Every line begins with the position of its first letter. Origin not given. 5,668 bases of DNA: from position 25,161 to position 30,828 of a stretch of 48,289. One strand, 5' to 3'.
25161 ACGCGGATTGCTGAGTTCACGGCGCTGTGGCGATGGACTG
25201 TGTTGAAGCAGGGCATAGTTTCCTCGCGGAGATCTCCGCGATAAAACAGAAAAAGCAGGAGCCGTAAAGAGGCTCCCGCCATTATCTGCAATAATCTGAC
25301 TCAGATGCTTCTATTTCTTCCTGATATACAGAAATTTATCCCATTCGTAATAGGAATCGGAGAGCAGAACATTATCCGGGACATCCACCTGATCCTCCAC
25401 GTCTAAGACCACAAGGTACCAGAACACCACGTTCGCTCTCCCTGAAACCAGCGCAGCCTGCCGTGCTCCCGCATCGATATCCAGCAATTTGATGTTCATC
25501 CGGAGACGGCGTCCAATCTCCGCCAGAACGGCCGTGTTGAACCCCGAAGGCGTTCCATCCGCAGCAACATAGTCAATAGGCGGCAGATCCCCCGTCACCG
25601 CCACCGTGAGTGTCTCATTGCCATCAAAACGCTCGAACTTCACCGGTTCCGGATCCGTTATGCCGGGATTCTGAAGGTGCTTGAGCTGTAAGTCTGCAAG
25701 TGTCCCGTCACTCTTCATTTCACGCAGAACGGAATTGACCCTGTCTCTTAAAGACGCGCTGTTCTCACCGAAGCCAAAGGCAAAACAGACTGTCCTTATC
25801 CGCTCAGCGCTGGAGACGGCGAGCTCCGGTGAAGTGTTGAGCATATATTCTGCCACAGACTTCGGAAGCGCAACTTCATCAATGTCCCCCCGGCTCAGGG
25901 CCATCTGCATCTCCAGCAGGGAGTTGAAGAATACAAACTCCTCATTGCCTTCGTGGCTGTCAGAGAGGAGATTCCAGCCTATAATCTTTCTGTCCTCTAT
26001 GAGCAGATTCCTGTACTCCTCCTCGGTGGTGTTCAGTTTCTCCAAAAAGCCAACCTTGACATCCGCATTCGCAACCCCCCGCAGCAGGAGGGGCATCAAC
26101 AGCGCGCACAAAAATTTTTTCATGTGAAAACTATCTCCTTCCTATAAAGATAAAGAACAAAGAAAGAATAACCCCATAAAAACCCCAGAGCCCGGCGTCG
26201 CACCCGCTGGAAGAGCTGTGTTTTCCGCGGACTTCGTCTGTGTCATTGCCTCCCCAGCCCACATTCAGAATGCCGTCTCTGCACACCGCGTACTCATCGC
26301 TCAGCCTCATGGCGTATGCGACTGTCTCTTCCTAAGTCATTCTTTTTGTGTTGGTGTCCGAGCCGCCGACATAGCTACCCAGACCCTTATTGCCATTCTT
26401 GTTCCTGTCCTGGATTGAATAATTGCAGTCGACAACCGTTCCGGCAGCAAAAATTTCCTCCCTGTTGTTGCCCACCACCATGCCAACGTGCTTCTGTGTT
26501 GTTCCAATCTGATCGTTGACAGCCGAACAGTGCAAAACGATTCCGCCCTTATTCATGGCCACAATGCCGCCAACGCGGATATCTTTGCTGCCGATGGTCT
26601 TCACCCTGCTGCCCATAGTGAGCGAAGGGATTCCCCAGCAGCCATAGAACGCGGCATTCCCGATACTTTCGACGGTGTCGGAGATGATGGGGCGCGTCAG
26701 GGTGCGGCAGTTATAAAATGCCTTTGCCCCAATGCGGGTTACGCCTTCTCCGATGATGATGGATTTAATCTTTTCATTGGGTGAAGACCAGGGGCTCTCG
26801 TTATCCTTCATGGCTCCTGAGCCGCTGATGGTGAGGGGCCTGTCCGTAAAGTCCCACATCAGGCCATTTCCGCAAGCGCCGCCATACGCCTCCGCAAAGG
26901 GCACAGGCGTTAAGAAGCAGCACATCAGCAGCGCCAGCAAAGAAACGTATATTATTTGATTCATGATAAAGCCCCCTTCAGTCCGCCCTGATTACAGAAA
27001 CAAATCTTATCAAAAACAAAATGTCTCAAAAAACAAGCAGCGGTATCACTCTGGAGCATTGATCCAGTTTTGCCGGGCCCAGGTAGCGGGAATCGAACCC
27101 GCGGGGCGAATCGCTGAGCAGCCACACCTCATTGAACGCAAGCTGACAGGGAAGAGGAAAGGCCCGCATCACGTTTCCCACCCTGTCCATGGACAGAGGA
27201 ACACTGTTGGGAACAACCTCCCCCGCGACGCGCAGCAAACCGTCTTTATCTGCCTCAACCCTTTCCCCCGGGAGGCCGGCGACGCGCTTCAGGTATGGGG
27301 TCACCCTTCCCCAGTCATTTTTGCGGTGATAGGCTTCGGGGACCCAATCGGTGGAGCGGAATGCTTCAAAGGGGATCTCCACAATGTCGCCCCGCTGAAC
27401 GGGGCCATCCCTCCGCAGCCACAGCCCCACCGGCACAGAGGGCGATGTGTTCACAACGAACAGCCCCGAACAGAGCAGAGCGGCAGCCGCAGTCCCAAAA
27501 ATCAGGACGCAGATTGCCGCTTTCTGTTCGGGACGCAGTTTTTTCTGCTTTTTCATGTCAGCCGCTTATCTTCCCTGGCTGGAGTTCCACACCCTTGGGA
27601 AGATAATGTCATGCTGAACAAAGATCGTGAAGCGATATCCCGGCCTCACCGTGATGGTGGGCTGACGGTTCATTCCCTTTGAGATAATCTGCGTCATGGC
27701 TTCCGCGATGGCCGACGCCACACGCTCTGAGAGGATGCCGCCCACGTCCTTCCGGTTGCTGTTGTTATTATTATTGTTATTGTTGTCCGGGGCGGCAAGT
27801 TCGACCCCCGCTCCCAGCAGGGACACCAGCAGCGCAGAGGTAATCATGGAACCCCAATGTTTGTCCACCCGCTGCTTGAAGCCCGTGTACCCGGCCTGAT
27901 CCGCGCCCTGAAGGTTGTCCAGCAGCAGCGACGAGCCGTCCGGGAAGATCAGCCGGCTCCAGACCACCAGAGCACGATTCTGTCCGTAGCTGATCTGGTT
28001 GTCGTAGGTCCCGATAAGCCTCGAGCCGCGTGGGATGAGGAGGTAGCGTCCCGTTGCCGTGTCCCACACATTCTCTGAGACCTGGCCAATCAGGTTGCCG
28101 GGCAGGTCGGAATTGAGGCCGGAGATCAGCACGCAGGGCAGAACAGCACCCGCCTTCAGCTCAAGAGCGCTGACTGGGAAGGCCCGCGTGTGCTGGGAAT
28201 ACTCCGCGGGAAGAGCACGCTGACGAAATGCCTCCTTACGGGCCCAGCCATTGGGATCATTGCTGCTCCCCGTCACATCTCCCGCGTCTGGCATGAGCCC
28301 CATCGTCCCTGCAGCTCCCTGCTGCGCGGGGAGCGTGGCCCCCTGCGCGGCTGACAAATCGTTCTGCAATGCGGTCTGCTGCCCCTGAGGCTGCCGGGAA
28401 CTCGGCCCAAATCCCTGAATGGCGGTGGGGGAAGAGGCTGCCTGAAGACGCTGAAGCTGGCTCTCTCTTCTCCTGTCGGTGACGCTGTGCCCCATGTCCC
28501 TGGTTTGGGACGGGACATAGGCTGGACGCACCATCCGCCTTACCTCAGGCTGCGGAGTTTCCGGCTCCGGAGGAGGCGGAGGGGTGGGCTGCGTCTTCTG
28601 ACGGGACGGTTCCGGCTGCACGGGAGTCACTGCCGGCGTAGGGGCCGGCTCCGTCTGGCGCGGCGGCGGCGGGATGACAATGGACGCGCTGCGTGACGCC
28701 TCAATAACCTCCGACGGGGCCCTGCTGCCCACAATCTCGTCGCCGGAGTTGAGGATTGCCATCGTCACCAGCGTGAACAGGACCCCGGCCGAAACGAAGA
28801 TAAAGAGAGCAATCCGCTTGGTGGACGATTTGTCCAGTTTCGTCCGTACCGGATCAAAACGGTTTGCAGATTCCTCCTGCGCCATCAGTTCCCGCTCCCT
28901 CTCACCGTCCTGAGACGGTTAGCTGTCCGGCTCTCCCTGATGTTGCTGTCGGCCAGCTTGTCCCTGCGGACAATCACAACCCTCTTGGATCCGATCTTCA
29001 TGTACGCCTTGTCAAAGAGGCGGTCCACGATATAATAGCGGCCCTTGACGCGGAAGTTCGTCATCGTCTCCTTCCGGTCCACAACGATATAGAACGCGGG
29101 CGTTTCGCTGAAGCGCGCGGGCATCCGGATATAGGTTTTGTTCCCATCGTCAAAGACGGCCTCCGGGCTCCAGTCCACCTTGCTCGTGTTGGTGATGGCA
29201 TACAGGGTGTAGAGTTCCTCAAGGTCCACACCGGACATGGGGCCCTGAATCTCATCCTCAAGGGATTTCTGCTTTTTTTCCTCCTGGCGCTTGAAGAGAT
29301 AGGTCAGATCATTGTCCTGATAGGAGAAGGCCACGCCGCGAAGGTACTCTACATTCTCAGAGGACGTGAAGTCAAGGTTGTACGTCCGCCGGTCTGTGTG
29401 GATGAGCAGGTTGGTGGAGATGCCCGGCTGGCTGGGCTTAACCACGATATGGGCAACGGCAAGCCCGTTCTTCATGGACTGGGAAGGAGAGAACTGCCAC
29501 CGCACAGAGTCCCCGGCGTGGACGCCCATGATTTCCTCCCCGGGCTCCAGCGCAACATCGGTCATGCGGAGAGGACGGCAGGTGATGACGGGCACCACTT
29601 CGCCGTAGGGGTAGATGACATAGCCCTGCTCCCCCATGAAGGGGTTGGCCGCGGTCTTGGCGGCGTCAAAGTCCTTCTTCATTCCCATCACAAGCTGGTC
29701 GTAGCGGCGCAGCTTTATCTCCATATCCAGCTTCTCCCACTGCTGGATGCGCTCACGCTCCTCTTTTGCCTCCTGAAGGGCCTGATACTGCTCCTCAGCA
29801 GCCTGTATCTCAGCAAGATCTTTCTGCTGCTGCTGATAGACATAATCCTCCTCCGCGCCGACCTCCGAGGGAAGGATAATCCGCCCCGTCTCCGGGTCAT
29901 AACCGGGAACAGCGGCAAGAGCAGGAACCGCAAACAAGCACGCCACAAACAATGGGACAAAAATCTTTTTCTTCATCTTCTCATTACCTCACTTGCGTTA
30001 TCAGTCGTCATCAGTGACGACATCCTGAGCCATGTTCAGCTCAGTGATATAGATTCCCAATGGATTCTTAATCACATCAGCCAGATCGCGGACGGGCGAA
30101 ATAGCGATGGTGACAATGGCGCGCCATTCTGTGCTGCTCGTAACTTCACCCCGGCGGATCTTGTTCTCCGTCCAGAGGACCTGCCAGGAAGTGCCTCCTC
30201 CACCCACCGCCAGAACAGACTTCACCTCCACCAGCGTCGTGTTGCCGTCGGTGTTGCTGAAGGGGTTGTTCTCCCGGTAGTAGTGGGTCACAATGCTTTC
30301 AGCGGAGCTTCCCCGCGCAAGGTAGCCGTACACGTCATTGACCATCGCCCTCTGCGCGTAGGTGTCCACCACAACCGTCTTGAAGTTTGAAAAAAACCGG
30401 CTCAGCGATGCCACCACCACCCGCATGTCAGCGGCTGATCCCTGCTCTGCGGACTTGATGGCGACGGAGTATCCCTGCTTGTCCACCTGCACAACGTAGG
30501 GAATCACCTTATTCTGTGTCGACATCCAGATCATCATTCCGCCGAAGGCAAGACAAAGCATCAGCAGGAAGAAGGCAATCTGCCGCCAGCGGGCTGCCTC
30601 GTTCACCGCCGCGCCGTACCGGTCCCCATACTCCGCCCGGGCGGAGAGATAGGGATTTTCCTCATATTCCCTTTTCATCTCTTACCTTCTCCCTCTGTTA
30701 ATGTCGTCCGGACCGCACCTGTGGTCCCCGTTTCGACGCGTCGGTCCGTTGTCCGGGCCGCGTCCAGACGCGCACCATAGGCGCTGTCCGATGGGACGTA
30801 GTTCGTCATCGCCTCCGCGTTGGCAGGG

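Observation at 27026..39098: Complete Trb/P-type T4SS operon with no coupling protein, relaxase, integrase or att repeats in view, set among core genes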

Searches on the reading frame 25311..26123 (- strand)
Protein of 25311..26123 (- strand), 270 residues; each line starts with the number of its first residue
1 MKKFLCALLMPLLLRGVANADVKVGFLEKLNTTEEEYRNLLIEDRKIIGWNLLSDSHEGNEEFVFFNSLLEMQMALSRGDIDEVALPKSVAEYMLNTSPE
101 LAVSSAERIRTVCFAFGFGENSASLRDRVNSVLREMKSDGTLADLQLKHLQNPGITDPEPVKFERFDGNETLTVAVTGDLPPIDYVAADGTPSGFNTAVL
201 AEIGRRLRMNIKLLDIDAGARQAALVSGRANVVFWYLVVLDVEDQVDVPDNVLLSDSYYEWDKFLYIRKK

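Call 6: search_protein_families(library=pfam, proteins=[window:25311-26123:-], max_evalue=0.01)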
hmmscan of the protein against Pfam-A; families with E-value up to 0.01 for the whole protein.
window:25311-26123:- (270 aa): 1 family
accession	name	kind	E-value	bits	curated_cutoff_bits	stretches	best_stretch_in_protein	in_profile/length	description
PF00497.25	SBP_bac_3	-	3.8e-13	49.8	26.4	2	172-233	1-62/132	Bacterial extracellular solute-binding proteins, family 3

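Call 8: search_protein_families(library=ncbifam, proteins=[window:25311-26123:-], max_evalue=0.01)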
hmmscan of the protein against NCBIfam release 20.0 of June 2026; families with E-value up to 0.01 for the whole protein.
window:25311-26123:- (270 aa): 3 families
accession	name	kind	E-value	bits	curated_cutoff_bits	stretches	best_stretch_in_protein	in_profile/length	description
TIGR01096.1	3A0103s03R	subfamily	3.8e-10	39.7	256.35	2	170-234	24-88/250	lysine/arginine/ornithine ABC transporter substrate-binding protein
NF008426.0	PRK11260.1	equivalog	2.9e-06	26.8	312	1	163-238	34-109/266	cystine ABC transporter substrate-binding protein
NF007029.0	PRK09495.1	equivalog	0.00092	19.1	303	0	69-149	161-242/248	glutamine ABC transporter substrate-binding protein GlnH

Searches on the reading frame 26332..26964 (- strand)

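Call 6: search_protein_families(library=pfam, proteins=[window:26332-26964:-], max_evalue=0.01)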
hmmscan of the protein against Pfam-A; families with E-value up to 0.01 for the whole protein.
window:26332-26964:- (210 aa): 1 family
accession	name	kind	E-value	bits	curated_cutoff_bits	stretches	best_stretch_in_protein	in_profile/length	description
PF13306.12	LRR_5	-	8.3e-13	48.8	27.7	1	64-126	11-72/127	BspA type Leucine rich repeat region (6 copies)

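Call 8: search_protein_families(library=ncbifam, proteins=[window:26332-26964:-], max_evalue=0.01)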
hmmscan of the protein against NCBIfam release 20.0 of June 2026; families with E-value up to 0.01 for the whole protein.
window:26332-26964:- (210 aa): 0 families

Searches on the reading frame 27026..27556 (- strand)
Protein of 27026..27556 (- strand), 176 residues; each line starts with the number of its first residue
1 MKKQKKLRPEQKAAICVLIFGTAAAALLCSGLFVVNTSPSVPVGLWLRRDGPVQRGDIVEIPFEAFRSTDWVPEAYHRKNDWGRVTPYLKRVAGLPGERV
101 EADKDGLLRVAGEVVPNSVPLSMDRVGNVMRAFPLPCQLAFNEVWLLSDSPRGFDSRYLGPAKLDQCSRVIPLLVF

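Call 6: search_protein_families(library=pfam, proteins=[window:27026-27556:-], max_evalue=0.01)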
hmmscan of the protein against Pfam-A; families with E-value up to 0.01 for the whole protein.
window:27026-27556:- (176 aa): 1 family
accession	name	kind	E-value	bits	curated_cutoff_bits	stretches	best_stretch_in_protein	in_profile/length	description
PF10502.14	Peptidase_S26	-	1.8e-12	48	22.9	1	23-166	17-158/168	Signal peptidase, peptidase S26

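Call 8: search_protein_families(library=ncbifam, proteins=[window:27026-27556:-], max_evalue=0.01)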
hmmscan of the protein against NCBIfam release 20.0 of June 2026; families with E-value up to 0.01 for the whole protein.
window:27026-27556:- (176 aa): 4 families
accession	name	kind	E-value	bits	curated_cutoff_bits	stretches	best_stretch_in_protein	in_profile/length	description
TIGR02771.1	TraF_Ti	equivalog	5e-20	71.7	100.25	1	17-176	6-171/171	conjugative transfer signal peptidase TraF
NF010459.0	PRK13884.1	subfamily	4.8e-14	52.2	156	1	15-171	10-172/178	conjugal transfer peptidase TraF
NF010412.0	PRK13838.1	subfamily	1.8e-13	50.3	186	1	17-162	16-160/177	conjugal transfer pilin processing protease TraF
TIGR02227.1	sigpep_I_bact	equivalog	0.00013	21.8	47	1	53-166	52-149/162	signal peptidase I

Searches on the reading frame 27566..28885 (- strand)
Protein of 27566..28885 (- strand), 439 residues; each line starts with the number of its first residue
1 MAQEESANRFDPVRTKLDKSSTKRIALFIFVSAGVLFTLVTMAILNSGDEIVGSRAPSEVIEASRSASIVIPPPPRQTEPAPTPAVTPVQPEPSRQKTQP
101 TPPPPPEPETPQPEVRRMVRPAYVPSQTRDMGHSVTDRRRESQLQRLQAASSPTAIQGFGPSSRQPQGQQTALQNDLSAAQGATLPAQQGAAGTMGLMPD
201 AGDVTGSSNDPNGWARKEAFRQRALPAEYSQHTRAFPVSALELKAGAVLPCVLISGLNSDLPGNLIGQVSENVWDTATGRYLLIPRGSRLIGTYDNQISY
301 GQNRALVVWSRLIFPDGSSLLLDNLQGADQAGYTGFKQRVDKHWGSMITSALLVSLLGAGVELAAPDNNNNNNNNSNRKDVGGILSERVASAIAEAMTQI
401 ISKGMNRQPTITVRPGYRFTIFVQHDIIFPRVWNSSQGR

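Call 6: search_protein_families(library=pfam, proteins=[window:27566-28885:-], max_evalue=0.01)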
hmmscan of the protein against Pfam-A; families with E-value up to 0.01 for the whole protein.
window:27566-28885:- (439 aa): 1 family
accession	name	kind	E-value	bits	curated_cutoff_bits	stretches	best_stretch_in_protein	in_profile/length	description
PF03743.19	TrbI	-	1.6e-63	214.4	35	1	243-429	2-188/188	Bacterial conjugation TrbI-like protein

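Call 8: search_protein_families(library=ncbifam, proteins=[window:27566-28885:-], max_evalue=0.01)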
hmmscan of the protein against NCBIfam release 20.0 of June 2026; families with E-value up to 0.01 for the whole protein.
window:27566-28885:- (439 aa): 5 families
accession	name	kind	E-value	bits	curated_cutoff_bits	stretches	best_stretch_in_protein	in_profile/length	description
NF010405.0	PRK13831.1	subfamily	2.9e-69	234.1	386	1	129-434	134-432/433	IncP-type conjugal transfer protein TrbI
NF038091.1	T4SS_VirB10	equivalog_domain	3.8e-43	147.4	220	1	242-433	10-195/197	type IV secretion system protein VirB10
NF038092.1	T4SS_ComB10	equivalog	1.6e-32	112.7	300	1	243-432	24-214/225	DNA type IV secretion system protein ComB10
NF041422.1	VirB10_subf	subfamily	1.3e-13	51.3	400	1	241-434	213-400/404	VirB10/TraB/TrbI family type IV secretion system protein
NF010429.0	PRK13855.1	equivalog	2.1e-12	47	374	1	236-433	175-361/377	type IV secretion system protein VirB10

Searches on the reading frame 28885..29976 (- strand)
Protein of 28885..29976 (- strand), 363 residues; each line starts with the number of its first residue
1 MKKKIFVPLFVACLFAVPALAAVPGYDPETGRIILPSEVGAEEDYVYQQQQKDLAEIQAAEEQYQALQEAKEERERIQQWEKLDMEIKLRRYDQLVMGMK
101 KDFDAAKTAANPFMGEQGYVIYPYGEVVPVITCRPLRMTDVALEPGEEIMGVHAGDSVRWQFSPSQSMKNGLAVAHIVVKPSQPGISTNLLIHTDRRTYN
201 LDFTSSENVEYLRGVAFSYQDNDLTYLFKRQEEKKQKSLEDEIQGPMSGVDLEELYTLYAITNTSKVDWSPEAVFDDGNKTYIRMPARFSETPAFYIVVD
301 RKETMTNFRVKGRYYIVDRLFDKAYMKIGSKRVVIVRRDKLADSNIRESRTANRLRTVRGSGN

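Call 5: search_protein_families(library=pfam, proteins=[window:28885-29976:-], max_evalue=0.01)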
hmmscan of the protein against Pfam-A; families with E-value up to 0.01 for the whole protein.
window:28885-29976:- (363 aa): 1 family
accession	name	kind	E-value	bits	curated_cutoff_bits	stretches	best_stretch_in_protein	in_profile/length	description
PF03524.21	CagX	-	1.1e-49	169.4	34.2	1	120-337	4-197/198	Conjugal transfer protein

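Call 7: search_protein_families(library=ncbifam, proteins=[window:28885-29976:-], max_evalue=0.01)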
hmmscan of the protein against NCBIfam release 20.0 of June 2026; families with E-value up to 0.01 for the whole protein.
window:28885-29976:- (363 aa): 5 families
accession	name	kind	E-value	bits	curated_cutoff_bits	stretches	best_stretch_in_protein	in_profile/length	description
TIGR02775.1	TrbG_Ti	equivalog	3.4e-52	176.9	180.85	1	118-329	1-206/206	P-type conjugative transfer protein TrbG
NF010460.0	PRK13885.1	subfamily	2.3e-45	154.6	370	1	86-333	37-293/299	conjugal transfer protein TrbG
NF010413.0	PRK13839.1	subfamily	2.7e-40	138.3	388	1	114-329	57-265/279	conjugal transfer protein TrbG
TIGR02781.1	VirB9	equivalog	1.2e-26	93.9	217.7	1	119-336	32-244/248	P-type conjugative transfer protein VirB9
NF010435.0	PRK13861.1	equivalog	0.0002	20.9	255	1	266-318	194-246/293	type IV secretion system protein VirB9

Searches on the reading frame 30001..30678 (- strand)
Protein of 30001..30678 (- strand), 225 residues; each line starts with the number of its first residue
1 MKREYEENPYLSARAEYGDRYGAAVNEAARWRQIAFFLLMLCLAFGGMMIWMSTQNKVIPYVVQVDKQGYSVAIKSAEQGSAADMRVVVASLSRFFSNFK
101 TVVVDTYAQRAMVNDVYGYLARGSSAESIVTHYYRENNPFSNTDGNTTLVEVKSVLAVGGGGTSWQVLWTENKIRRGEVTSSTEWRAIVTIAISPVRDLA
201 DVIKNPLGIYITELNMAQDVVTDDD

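Call 5: search_protein_families(library=pfam, proteins=[window:30001-30678:-], max_evalue=0.01)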
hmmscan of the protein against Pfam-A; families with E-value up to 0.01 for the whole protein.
window:30001-30678:- (225 aa): 1 family
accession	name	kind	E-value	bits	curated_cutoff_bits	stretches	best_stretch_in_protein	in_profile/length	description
PF04335.19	VirB8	-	9e-34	117.6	23.2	1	13-218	2-212/213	VirB8 protein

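Call 7: search_protein_families(library=ncbifam, proteins=[window:30001-30678:-], max_evalue=0.01)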
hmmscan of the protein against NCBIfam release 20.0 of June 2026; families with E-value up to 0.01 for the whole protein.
window:30001-30678:- (225 aa): 3 families
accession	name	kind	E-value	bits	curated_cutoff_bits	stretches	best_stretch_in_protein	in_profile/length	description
NF010410.0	PRK13836.1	subfamily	7.5e-44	149.8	369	1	3-216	4-216/220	conjugal transfer protein TrbF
NF010446.0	PRK13872.1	equivalog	4.8e-42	144.1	152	1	6-220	16-226/228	conjugal transfer protein TrbF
NF010462.0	PRK13887.1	subfamily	6.1e-37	127.2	332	1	3-218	27-248/250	conjugal transfer protein TrbF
